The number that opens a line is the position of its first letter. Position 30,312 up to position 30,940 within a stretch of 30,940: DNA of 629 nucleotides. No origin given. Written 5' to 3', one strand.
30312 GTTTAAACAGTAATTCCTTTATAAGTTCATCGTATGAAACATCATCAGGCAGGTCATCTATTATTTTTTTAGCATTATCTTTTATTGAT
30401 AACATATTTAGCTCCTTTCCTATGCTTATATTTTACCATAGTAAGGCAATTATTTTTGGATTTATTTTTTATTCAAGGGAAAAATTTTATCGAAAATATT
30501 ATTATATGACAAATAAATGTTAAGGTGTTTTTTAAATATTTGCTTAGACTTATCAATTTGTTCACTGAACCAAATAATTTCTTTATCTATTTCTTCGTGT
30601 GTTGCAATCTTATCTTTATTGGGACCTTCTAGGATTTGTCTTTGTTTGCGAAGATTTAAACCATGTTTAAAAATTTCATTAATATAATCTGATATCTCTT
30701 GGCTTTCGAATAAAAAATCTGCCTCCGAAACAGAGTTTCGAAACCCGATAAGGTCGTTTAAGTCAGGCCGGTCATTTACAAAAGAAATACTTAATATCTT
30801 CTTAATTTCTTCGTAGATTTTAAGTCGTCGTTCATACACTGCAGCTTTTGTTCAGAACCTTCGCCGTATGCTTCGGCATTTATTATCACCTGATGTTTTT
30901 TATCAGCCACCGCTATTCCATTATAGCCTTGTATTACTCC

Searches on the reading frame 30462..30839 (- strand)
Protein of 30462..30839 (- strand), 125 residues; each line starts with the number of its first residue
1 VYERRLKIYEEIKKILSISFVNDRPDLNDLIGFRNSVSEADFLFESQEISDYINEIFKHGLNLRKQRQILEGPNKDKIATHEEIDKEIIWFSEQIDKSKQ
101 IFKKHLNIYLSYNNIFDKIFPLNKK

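Call 8: search_protein_families(library=pfam, proteins=[window:30462-30839:-], max_evalue=0.01)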
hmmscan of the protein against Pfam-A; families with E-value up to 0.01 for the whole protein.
window:30462-30839:- (125 aa): 1 family
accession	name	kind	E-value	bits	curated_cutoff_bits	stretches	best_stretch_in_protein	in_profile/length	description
PF10811.13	DUF2532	-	0.0071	16.9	25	1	65-116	31-82/158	Protein of unknown function (DUF2532)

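Call 10: find_encoding_contigs(protein=window:30462-30839:-, flank=10000, max_places=6)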
Protein window:30462-30839:- (125 aa): no gene with exactly this product is on record in the collection.

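Call 59: search_protein_families(library=ncbifam, proteins=[window:30462-30839:-], max_evalue=1)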
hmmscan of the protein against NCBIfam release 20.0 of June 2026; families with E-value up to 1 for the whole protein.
window:30462-30839:- (125 aa): 0 families

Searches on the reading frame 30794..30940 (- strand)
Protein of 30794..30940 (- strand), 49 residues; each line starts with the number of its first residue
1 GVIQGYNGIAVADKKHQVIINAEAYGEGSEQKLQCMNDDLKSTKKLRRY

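Call 58: search_protein_families(library=pfam, proteins=[window:30794-30940:-], max_evalue=1)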
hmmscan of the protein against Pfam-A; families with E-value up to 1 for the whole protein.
seq(49 aa): 0 families

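Call 59: search_protein_families(library=ncbifam, proteins=[window:30794-30940:-], max_evalue=1)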
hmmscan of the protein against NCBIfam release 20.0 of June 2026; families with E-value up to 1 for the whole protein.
seq(49 aa): 1 family
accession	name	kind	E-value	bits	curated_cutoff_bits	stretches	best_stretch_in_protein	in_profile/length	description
NF004946.0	PRK06292.2-4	subfamily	0.087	11.5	634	1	2-39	229-266/487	dihydrolipoyl dehydrogenase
